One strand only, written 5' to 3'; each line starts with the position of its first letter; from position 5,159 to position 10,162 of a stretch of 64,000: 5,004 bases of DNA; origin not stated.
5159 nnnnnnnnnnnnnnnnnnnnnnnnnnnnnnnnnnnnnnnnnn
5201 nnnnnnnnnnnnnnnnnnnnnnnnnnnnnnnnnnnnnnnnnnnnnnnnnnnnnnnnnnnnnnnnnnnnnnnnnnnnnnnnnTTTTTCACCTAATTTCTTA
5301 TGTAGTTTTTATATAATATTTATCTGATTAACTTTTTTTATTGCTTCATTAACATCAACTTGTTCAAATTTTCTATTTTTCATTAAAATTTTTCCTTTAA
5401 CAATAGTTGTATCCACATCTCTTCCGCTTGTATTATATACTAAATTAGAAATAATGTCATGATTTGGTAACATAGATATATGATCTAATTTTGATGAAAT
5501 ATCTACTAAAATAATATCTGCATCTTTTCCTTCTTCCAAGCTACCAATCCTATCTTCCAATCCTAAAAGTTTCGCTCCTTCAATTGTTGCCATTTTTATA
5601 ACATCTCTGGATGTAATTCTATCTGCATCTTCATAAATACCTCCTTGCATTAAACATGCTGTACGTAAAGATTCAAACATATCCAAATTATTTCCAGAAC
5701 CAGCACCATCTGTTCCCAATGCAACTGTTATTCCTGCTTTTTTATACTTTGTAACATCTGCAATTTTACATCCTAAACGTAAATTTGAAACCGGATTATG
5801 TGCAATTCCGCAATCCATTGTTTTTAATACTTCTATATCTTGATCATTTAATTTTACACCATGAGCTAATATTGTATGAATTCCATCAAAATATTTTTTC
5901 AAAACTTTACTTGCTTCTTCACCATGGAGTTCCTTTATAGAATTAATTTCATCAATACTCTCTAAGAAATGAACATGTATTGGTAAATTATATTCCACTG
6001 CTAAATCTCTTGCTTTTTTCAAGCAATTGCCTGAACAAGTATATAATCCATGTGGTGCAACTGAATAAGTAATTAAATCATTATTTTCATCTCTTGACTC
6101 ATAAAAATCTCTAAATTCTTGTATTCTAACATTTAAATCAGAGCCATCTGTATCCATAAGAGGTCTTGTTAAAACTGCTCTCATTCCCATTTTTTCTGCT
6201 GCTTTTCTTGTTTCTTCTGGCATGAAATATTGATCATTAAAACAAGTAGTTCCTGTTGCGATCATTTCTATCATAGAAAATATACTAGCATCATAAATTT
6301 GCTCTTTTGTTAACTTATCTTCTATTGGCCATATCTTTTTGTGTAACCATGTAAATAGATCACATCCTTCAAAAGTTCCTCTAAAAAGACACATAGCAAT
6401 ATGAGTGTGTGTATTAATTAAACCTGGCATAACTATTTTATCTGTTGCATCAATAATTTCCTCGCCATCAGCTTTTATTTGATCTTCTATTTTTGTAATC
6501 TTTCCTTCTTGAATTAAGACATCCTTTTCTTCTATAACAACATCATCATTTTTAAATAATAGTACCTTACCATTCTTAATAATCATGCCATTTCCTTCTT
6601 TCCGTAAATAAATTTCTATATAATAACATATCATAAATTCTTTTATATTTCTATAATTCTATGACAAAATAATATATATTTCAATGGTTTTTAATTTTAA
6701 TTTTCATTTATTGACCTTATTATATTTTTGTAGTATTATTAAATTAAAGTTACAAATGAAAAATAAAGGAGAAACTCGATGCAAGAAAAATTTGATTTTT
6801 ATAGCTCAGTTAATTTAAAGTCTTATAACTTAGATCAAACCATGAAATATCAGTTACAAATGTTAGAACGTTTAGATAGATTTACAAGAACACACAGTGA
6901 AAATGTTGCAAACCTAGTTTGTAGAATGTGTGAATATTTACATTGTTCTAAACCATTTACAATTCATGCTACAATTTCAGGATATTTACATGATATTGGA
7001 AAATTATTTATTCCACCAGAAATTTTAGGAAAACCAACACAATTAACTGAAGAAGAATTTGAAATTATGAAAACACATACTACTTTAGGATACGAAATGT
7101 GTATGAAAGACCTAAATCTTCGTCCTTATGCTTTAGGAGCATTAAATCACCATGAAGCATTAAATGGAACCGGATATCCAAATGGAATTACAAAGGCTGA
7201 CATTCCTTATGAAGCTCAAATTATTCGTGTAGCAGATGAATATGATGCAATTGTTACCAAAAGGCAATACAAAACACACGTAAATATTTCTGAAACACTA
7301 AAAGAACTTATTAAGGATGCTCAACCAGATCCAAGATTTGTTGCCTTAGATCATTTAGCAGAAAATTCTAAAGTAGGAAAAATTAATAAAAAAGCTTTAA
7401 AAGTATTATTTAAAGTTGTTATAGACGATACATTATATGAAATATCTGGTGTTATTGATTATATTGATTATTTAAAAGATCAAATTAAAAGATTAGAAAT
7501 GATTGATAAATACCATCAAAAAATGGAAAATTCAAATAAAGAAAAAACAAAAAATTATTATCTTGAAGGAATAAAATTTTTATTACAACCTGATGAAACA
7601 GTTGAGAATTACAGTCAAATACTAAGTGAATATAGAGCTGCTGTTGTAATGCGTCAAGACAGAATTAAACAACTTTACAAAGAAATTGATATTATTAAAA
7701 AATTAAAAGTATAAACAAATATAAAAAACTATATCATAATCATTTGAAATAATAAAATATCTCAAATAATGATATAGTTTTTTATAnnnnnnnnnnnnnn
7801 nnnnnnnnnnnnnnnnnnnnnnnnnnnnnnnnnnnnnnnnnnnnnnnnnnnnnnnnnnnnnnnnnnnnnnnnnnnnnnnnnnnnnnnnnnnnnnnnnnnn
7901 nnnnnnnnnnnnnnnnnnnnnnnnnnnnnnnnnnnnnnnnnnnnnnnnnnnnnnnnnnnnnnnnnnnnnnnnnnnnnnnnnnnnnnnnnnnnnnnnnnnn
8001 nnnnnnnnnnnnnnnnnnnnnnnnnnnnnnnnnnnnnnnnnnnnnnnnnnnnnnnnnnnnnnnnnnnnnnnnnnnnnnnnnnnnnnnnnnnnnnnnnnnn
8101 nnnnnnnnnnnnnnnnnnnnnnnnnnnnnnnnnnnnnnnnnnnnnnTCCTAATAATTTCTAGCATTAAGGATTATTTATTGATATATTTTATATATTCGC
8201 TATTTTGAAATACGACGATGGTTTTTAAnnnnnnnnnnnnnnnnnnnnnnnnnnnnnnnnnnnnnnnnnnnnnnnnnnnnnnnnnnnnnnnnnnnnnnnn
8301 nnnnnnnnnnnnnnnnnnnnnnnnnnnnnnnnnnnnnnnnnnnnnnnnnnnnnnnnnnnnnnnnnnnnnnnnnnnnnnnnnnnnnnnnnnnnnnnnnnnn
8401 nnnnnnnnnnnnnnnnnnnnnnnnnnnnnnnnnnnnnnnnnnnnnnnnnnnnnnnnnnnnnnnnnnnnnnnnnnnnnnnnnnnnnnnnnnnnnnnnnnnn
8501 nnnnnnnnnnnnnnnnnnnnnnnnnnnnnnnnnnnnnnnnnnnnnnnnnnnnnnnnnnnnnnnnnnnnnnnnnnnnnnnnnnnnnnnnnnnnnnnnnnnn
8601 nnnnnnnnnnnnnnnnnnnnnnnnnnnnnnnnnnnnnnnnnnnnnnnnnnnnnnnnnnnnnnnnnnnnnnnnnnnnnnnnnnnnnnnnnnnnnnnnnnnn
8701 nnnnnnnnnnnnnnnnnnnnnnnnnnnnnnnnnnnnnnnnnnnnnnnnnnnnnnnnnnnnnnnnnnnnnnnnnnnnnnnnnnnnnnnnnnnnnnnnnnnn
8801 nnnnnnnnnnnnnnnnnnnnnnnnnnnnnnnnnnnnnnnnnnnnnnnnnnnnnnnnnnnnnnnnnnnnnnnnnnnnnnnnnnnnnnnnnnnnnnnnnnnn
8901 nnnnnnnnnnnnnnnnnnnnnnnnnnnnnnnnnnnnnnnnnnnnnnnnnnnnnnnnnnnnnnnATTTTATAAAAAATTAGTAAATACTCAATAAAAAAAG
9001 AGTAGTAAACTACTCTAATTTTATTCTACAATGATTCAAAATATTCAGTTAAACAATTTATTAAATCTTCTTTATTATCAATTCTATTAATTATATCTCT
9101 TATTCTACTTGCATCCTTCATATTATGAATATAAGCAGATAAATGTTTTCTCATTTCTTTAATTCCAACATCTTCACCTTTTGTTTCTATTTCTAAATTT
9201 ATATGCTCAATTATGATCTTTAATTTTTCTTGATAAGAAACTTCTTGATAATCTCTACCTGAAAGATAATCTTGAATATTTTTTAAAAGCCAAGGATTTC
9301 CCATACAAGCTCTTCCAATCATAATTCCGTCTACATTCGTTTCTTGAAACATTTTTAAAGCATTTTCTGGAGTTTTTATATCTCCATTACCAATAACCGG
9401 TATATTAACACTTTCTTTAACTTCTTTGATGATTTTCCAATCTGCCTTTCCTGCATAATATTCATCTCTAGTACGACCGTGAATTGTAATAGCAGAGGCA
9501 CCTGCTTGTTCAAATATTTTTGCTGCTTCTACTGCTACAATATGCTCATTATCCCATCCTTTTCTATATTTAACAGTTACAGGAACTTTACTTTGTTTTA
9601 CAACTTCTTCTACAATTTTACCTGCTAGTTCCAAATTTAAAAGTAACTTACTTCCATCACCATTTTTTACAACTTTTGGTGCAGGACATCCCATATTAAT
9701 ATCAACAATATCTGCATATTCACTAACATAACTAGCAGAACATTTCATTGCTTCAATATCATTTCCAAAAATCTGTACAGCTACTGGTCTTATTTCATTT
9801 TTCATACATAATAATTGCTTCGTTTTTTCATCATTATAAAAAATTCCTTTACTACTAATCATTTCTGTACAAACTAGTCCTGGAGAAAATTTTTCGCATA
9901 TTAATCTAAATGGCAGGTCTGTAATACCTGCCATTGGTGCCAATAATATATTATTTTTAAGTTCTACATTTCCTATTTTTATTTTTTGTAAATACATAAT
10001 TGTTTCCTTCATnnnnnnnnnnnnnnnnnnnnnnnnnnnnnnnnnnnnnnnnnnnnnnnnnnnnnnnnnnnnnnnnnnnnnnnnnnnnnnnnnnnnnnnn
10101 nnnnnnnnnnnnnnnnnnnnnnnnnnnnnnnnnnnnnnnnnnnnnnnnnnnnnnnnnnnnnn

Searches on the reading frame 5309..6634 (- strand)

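Call 15: search_protein_families(library=pfam, proteins=[window:5309-6634:-], max_evalue=0.01)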
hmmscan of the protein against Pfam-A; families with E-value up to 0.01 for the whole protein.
window:5309-6634:- (441 aa): 2 families
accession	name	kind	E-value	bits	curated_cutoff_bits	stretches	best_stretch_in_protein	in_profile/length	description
PF01979.26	Amidohydro_1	-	1.3e-70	238.9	25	1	67-417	1-345/345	Amidohydrolase family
PF07969.17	Amidohydro_3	-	7.2e-22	78.9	29.7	2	205-417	264-471/472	Amidohydrolase family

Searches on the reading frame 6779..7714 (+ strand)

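Call 49: search_protein_families(library=pfam, proteins=[window:6779-7714:+], max_evalue=0.0001)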
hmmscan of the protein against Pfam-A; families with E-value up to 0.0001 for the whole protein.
window:6779-7714:+ (311 aa): 2 families
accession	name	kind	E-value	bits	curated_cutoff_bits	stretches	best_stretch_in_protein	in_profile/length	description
PF13487.12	HD_5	-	9.8e-31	107.2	27.2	1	28-182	6-163/170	HD domain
PF01966.28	HD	-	1e-14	55.2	22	1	38-157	3-115/116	HD domain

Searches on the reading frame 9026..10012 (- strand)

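Call 49: search_protein_families(library=pfam, proteins=[window:9026-10012:-], max_evalue=0.0001)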
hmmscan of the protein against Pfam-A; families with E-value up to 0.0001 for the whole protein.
window:9026-10012:- (328 aa): 4 families
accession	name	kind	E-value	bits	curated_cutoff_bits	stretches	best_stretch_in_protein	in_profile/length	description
PF01207.24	Dus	-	1.3e-91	307.4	20.4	1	23-321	1-303/311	Dihydrouridine synthase (Dus)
PF01180.27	DHO_dh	-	2.1e-08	34.2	27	0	63-150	82-165/291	Dihydroorotate dehydrogenase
PF00724.26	Oxidored_FMN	-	2.1e-06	27.7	27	0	156-248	242-337/342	NADH:flavin oxidoreductase / NADH oxidase family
PF00977.27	His_biosynth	-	3.9e-06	26.9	23.6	1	149-235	136-221/228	Histidine biosynthesis protein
